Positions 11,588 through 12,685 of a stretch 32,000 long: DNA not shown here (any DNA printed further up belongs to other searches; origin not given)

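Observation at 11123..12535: TIR-like (Cap12/PycTIR-class) protein with an unrecognised N-terminal domain plus an HExxH partner: candidate undescribed two-gene defence module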

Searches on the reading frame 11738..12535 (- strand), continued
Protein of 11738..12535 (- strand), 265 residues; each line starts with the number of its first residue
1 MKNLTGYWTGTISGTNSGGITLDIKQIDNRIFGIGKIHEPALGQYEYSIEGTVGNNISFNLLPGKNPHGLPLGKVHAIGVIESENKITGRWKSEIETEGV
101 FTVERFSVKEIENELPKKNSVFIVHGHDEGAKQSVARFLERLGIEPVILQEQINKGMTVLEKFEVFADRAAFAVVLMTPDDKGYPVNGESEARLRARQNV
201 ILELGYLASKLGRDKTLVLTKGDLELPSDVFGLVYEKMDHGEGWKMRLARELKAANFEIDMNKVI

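Call 76: search_dna_similar(query=window:11738-12535:-, collection=phages, mode=protein, max_rows=30, max_evalue=1e-10)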
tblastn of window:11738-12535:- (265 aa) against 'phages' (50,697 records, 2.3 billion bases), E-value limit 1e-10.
Records with a match: 4; places in all: 4; records where one place covers at least 80% of the query: 0.
Best place of each record, by identity: <60% 4.
By first word of the organism name: Escherichia 3; Salmonella 1.
By host as written in the record: Escherichia coli 3; Salmonella enterica subsp. enterica serovar Kentucky 1.
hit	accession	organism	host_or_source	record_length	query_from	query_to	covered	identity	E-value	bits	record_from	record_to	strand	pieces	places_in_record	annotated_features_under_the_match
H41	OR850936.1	Salmonella phage S.Kent 1-2-1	Salmonella enterica subsp. enterica ...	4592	119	265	55%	51.0%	1e-41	157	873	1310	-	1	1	record has no annotation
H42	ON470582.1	Escherichia phage vB_EcoM-689R2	Escherichia coli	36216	110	264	58%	42.0%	2e-24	107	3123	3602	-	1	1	TIR-like domain-containing protein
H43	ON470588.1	Escherichia phage vB_EcoM-611R5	Escherichia coli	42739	110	264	58%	42.0%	2e-24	107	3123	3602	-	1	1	TIR-like domain-containing protein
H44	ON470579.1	Escherichia phage vB_EcoM-606R2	Escherichia coli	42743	110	264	58%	42.0%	2e-24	107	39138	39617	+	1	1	TIR-like domain-containing protein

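Call 77: get_annotated_region(hit=H27, flank=4000)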
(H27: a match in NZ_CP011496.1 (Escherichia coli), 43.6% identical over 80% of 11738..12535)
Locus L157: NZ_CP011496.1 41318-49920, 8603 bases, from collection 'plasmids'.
description: Escherichia coli strain NCM3722 isolate K-12 plasmid F, complete sequence
organism: Escherichia coli (NCBI taxid 562)
taxonomy: Bacteria; Pseudomonadota; Gammaproteobacteria; Enterobacterales; Enterobacteriaceae; Escherichia; Escherichia coli
host: -; source: Homo sapiens,whole organism; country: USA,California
typing (MOB-suite, as given by PLSDB): conjugative; replicon IncFIA,IncFIC,rep_cluster_2244; relaxase MOBF; mating-pair formation MPF_F
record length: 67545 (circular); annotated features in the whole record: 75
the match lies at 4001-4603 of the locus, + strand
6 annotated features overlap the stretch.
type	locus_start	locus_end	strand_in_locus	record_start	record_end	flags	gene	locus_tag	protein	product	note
CDS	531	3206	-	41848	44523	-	ppl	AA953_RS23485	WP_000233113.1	anti-phage protein Ppl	GO:0051607 - defense response to virus [Evidence IEA]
CDS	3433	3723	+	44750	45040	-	-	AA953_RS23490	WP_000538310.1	hypothetical protein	-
CDS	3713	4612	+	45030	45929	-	-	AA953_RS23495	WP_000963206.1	nucleotide-binding protein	-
CDS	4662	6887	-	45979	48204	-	-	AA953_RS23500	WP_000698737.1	P-loop NTPase fold protein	-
CDS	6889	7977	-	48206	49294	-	pifC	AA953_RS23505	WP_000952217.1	transcriptional repressor PifC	-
CDS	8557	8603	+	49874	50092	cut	ccdA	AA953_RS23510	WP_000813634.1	type II toxin-antitoxin system antitoxin CcdA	-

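Call 78: get_annotated_region(hit=H1, flank=4000)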
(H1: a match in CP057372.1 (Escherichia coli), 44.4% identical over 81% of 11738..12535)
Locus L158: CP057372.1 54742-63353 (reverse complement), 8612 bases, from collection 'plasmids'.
description: Escherichia coli strain RHB28-C15 plasmid pRHB28-C15_2, complete sequence
organism: Escherichia coli (NCBI taxid 562)
taxonomy: Bacteria; Pseudomonadota; Gammaproteobacteria; Enterobacterales; Enterobacteriaceae; Escherichia; Escherichia coli
host: -; source: culture,Pooled pig faecal samples collected from floor of farm; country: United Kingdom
typing (MOB-suite, as given by PLSDB): mobilizable; replicon IncFIB,IncFIC,rep_cluster_2244; relaxase MOBF
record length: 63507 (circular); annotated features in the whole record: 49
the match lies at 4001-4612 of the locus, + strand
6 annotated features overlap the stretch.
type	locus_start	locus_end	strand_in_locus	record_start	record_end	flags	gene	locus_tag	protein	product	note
CDS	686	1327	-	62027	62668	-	-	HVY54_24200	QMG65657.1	hypothetical protein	-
CDS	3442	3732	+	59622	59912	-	-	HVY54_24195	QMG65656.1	hypothetical protein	-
CDS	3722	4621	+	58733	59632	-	-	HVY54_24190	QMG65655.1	nucleotide-binding protein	-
CDS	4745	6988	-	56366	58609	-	-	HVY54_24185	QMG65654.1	hypothetical protein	-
CDS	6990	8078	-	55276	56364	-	-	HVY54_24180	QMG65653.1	transcriptional regulator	-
CDS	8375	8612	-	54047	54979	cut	-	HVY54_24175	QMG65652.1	hypothetical protein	-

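Call 79: get_annotated_region(hit=H42, flank=3500)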
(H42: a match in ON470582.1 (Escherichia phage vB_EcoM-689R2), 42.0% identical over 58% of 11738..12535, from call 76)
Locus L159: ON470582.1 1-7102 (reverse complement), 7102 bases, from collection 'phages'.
description: Escherichia phage vB_EcoM-689R2, complete genome.
organism: Escherichia phage vB_EcoM-689R2 (NCBI taxid 2946089)
taxonomy: Viruses; Duplodnaviria; Heunggongvirae; Uroviricota; Caudoviricetes
host: Escherichia coli; source: -; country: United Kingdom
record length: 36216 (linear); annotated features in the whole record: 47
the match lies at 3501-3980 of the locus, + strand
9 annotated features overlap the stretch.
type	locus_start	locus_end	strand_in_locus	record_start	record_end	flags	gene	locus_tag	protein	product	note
CDS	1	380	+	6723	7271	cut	-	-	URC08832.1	uncharacterized protein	-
CDS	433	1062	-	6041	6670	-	-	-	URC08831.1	uncharacterized protein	-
CDS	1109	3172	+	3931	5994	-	-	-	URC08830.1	DNA polymerase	-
CDS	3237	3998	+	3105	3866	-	-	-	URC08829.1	TIR-like domain-containing protein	-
CDS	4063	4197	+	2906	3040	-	-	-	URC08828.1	hypothetical protein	FIG00643277: hypothetical protein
CDS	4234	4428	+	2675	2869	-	-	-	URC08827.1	hypothetical protein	-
CDS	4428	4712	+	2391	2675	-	-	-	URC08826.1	nuclease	-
CDS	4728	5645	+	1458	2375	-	-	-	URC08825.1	hypothetical protein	-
CDS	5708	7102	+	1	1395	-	-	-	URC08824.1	DNA helicase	-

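Call 80: search_protein_families(library=padloc, proteins=[L157:3713-4612:+, L157:3433-3723:+, L131:6001-6804:+, L142:3492-3953:+, L142:4001-4462:+, L149:3524-3949:+, L159:3237-3998:+, L087:4681-5127:+], max_evalue=0.01)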
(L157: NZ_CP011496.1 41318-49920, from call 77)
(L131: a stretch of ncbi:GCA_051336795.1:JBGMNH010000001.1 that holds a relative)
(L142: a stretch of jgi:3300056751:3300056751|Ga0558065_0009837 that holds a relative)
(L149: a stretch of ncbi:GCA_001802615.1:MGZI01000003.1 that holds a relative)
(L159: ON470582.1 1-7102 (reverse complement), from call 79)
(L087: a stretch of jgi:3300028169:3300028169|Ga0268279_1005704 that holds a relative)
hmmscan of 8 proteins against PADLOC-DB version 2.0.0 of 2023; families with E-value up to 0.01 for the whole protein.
L157:3713-4612:+ (299 aa): 9 families
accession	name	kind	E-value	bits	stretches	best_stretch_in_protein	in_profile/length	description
PDLC05005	PDC-S35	-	2.3e-65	218.9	1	145-295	112-261/264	-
PDLC05007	PDC-S35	-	2.7e-60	202.4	1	144-295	126-276/278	-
PDLC05004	PDC-S35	-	2.6e-57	192.4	1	102-294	65-262/265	-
PDLC05006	PDC-S35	-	1.7e-42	143.4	1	146-293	77-228/231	-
PDLC05003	PDC-S35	-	4.6e-42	142.3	1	142-298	80-242/245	-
PDLC00729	Effector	-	6.8e-13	46.7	1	198-273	52-125/310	TIR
PDLC00731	Effector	-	7.8e-13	46.1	1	189-266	194-271/306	TIR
PDLC00732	Effector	-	3.8e-12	43.7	1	190-266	191-267/301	TIR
PDLC02371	PycTIR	-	1.1e-09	36.1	1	189-271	190-261/288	-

L157:3433-3723:+ (96 aa): 0 families

L131:6001-6804:+ (267 aa): 10 families
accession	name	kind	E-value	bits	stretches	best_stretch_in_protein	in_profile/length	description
PDLC05005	PDC-S35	-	2.3e-67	225.5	1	110-264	108-260/264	-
PDLC05007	PDC-S35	-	4.9e-64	214.7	1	110-264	123-275/278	-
PDLC05004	PDC-S35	-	1.9e-57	192.9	1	110-264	108-262/265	-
PDLC05006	PDC-S35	-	6.8e-49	164.3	1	110-264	72-229/231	-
PDLC05003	PDC-S35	-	1.8e-45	153.4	1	84-263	58-237/245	-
PDLC00729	Effector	-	2.1e-13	48.4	1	146-245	29-127/310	TIR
PDLC00731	Effector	-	1.3e-12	45.4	1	157-237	193-272/306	TIR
PDLC00732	Effector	-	1.8e-11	41.6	1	158-240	190-271/301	TIR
PDLC02371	PycTIR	-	2.1e-09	35.2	1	136-247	168-266/288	-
PDLC00733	Effector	-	0.0075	13.1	0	198-235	314-349/388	TIR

L142:3492-3953:+ (153 aa): 0 families

L142:4001-4462:+ (153 aa): 0 families

L149:3524-3949:+ (141 aa): 0 families

L159:3237-3998:+ (253 aa): 9 families
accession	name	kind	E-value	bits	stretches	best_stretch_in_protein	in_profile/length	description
PDLC05003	PDC-S35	-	1.2e-108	360.3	1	10-253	3-245/245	-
PDLC05006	PDC-S35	-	5.7e-56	187.5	1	23-244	11-227/231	-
PDLC05004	PDC-S35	-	3.5e-43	146.1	1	89-245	113-261/265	-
PDLC05007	PDC-S35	-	7.2e-43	145.2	1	89-243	127-272/278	-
PDLC05005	PDC-S35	-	7.9e-43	145.1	1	88-246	111-260/264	-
PDLC00729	Effector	-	1.7e-12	45.4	1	153-238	58-139/310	TIR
PDLC00731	Effector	-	9.9e-11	39.1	1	138-229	198-283/306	TIR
PDLC00732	Effector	-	1.3e-10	38.8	1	135-235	191-285/301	TIR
PDLC02371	PycTIR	-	1e-08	32.9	1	132-234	188-272/288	-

L087:4681-5127:+ (148 aa): 4 families
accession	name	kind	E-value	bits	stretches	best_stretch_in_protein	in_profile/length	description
PDLC00645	ZorE2|ZorE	-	0.0012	15.9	1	15-121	211-315/375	HNH endonuclease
PDLC03656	mREase_IV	-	0.0021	15.8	1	12-60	211-259/277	Type IV methyl-directed restriction enzyme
PDLC00315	PtuB1|PtuB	-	0.007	14.2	1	8-55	25-75/227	Unknown function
PDLC01479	Csf1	-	0.007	14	1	11-59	17-65/206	CAS-IV-A; effector_LS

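Call 84: search_solved_structures(query=A8, max_evalue=10, show_alignments=2)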
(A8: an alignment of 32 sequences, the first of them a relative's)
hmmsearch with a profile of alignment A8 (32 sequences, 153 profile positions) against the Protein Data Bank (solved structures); distinct sequences matched with E-value up to 10: 2.
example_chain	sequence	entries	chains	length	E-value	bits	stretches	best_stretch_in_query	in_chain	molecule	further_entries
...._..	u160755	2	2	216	0.23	14.1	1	15-63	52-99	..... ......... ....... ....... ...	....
3tm8_A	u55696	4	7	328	0.41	13.3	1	14-56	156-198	Uncharacterized protein | Uncharacterized protein Bd1817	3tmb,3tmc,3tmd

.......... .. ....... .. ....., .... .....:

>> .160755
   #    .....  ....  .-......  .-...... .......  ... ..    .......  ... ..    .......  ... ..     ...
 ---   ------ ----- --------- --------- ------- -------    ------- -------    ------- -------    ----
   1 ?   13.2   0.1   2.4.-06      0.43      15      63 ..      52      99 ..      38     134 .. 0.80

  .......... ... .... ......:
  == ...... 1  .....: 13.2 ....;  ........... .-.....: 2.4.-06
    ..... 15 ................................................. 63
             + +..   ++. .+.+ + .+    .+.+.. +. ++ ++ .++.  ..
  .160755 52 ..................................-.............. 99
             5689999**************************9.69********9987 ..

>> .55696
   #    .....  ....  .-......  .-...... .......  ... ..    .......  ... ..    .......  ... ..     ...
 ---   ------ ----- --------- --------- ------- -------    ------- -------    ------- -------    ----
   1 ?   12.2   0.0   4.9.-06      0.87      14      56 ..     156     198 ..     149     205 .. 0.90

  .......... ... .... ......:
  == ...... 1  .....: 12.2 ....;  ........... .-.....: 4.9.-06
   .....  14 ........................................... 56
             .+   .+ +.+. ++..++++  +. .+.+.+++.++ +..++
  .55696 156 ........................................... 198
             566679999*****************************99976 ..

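Call 87: search_protein_families(library=phrogs, proteins=[L142:4001-4462:+, L137:1047-1529:+, window:11738-12535:-, L142:3492-3953:+], max_evalue=0.1)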
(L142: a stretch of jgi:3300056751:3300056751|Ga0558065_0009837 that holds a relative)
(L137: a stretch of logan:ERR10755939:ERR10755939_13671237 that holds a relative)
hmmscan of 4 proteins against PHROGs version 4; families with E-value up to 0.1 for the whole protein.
L142:4001-4462:+ (153 aa): 2 families
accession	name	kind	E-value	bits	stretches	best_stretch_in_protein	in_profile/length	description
phrog_37302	-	unknown function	1.9e-06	29.2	1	89-147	37-95/98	-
phrog_653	-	unknown function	0.04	15.3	1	1-25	1-25/61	-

L137:1047-1529:+ (160 aa): 1 family
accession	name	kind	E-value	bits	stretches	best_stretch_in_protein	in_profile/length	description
phrog_37302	-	unknown function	0.00016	23.1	1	91-148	38-95/98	-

window:11738-12535:- (265 aa): 1 family
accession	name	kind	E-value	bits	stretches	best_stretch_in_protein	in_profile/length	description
phrog_16442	-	unknown function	3.3e-50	171.9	1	103-259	131-286/287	-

L142:3492-3953:+ (153 aa): 0 families

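Call 95: search_dna_similar(query=L142:4001-4459:+, collection=plasmids, mode=protein, max_rows=20, max_evalue=0.001)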
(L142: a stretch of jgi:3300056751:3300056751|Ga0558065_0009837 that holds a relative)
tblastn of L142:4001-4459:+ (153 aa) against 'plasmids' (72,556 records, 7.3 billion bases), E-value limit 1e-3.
Records with a match: 11; places in all: 11; records where one place covers at least 80% of the query: 7.
Best place of each record, by identity: <60% 11.
By first word of the organism name: Burkholderia 6; Cupriavidus 2; Granulicella 1; Ralstonia 1; Pseudoalteromonas 1.
By predicted mobility (MOB-suite, as given by PLSDB): non-mobilizable 6; conjugative 4; mobilizable 1.
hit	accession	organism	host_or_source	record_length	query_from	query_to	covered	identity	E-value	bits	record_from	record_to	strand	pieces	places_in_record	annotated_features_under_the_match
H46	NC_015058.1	Granulicella tundricola MP5ACTX9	-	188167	4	144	92%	42.6%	2e-24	104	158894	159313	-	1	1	hypothetical protein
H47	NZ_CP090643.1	Burkholderia contaminans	sheep,milk,milk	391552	10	144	88%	43.0%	3e-23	101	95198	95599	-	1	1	hypothetical protein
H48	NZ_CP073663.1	Burkholderia contaminans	Homo sapiens,blood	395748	10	144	88%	43.0%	3e-23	101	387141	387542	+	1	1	hypothetical protein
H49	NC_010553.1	Burkholderia ambifaria MC40-6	-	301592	10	144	88%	42.2%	3e-24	104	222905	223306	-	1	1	hypothetical protein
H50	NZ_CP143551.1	Burkholderia multivorans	Homo sapiens,bronchoalveolar lavage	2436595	26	144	78%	46.2%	8e-25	105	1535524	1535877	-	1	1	none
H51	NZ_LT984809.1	Cupriavidus taiwanensis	-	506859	9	144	89%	39.7%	2e-22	99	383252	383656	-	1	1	hypothetical protein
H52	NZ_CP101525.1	Burkholderia arboris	mixed culture,soil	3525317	29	144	76%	45.7%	1e-21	97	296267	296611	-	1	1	none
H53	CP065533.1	Ralstonia solanacearum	peanut,whole organism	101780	9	144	89%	38.2%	3e-14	76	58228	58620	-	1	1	record has no annotation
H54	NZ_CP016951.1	Cupriavidus taiwanensis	Mimosa,single cell,nodules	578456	15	144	85%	38.5%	6e-20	92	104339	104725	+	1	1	hypothetical protein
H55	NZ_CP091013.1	Burkholderia cenocepacia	-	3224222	26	144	78%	41.2%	4e-20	92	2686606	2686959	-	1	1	none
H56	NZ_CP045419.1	Pseudoalteromonas sp. THAF3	pure culture,Surface of a polyethylene ...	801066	56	147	60%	32.6%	3e-5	50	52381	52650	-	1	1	hypothetical protein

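Call 96: get_annotated_region(hit=H46, flank=3500)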
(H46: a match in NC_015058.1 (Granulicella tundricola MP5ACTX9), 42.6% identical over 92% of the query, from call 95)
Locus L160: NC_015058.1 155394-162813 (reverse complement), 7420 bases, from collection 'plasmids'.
description: Granulicella tundricola MP5ACTX9 plasmid pACIX903, complete sequence
organism: Granulicella tundricola MP5ACTX9 (NCBI taxid 1198114)
taxonomy: Bacteria; Acidobacteriota; Terriglobia; Terriglobales; Acidobacteriaceae; Granulicella; Granulicella tundricola; Granulicella tundricola MP5ACTX9
host: -; source: -; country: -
typing (MOB-suite, as given by PLSDB): conjugative; relaxase MOBF; mating-pair formation MPF_T
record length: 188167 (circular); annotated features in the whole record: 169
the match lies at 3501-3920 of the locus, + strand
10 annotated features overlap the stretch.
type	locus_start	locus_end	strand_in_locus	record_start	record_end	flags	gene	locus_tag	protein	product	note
CDS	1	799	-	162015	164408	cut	-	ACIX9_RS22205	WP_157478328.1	hypothetical protein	-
CDS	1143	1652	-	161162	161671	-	-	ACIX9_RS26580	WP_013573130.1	hypothetical protein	-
CDS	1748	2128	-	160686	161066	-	-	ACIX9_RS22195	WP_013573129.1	cytochrome c oxidase assembly factor Coa1 family protein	-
CDS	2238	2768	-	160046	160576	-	-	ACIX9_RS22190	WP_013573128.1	hypothetical protein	-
CDS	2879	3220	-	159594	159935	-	-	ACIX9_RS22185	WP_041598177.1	hypothetical protein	-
CDS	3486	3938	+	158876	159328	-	-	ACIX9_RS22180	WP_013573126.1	hypothetical protein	-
CDS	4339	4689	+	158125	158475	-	-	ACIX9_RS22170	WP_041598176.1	hypothetical protein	-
CDS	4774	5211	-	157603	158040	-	-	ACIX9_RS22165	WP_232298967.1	HNH endonuclease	-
CDS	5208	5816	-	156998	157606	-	-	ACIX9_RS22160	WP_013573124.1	recombinase family protein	GO:0006310 - DNA recombination [Evidence IEA]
CDS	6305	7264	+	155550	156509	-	-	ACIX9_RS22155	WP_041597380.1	IS5 family transposase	-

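Call 97: get_annotated_region(hit=H47, flank=3500)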
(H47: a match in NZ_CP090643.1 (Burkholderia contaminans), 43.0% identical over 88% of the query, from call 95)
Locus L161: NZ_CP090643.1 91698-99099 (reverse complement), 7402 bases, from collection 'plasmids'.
description: Burkholderia contaminans strain LMG 23361 plasmid unnamed1, complete sequence
organism: Burkholderia contaminans (NCBI taxid 488447)
taxonomy: Bacteria; Pseudomonadota; Betaproteobacteria; Burkholderiales; Burkholderiaceae; Burkholderia; Burkholderia contaminans
host: -; source: sheep,milk,milk; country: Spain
typing (MOB-suite, as given by PLSDB): non-mobilizable
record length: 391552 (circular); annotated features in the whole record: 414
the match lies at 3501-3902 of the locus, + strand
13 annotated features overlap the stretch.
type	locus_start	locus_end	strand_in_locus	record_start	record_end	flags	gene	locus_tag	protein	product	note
CDS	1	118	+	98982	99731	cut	istB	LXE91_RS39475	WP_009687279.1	IS21-like element ISBmu3 family helper ATPase IstB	-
CDS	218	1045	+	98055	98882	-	-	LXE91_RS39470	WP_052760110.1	DNA cytosine methyltransferase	-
CDS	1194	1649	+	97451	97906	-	-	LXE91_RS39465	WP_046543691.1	hypothetical protein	-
CDS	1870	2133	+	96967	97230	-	-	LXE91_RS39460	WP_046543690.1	hypothetical protein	-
CDS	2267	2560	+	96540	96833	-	-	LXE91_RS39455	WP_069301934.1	hypothetical protein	-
CDS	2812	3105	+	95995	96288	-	-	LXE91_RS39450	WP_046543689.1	hypothetical protein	-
CDS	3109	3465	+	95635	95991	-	-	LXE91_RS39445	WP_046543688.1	hypothetical protein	-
CDS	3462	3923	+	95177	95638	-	-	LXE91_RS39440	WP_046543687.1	hypothetical protein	-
CDS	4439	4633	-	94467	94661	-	-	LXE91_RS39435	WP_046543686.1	hypothetical protein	-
CDS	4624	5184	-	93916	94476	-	-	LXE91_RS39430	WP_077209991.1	hypothetical protein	-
CDS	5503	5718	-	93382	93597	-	-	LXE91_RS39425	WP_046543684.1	hypothetical protein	-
CDS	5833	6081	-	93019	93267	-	-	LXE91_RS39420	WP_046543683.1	hypothetical protein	-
CDS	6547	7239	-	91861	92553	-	-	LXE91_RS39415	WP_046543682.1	hypothetical protein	-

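Call 98: get_annotated_region(hit=H51, flank=3500)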
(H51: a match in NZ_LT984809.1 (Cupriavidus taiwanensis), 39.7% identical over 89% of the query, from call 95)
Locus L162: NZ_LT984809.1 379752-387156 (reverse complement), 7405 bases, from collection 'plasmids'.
description: Cupriavidus taiwanensis isolate Cupriavidus taiwanensis STM 8555 plasmid I, complete sequence
organism: Cupriavidus taiwanensis (NCBI taxid 164546)
taxonomy: Bacteria; Pseudomonadota; Betaproteobacteria; Burkholderiales; Burkholderiaceae; Cupriavidus; Cupriavidus taiwanensis
host: -; source: -; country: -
typing (MOB-suite, as given by PLSDB): conjugative; relaxase MOBP; mating-pair formation MPF_T
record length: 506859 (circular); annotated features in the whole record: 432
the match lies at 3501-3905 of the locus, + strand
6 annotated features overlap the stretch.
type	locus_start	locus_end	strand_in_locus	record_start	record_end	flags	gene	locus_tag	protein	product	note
CDS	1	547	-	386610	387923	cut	-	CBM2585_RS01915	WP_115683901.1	cytochrome P450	-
CDS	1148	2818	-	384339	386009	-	-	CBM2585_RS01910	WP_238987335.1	hemagglutinin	-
CDS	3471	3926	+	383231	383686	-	-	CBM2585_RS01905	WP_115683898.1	hypothetical protein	-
CDS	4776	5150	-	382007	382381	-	-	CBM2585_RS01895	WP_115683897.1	PHA-granule associated protein 4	-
CDS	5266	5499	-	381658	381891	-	-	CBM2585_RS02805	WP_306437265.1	hypothetical protein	-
CDS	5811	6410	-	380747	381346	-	-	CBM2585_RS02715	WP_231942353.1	hypothetical protein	-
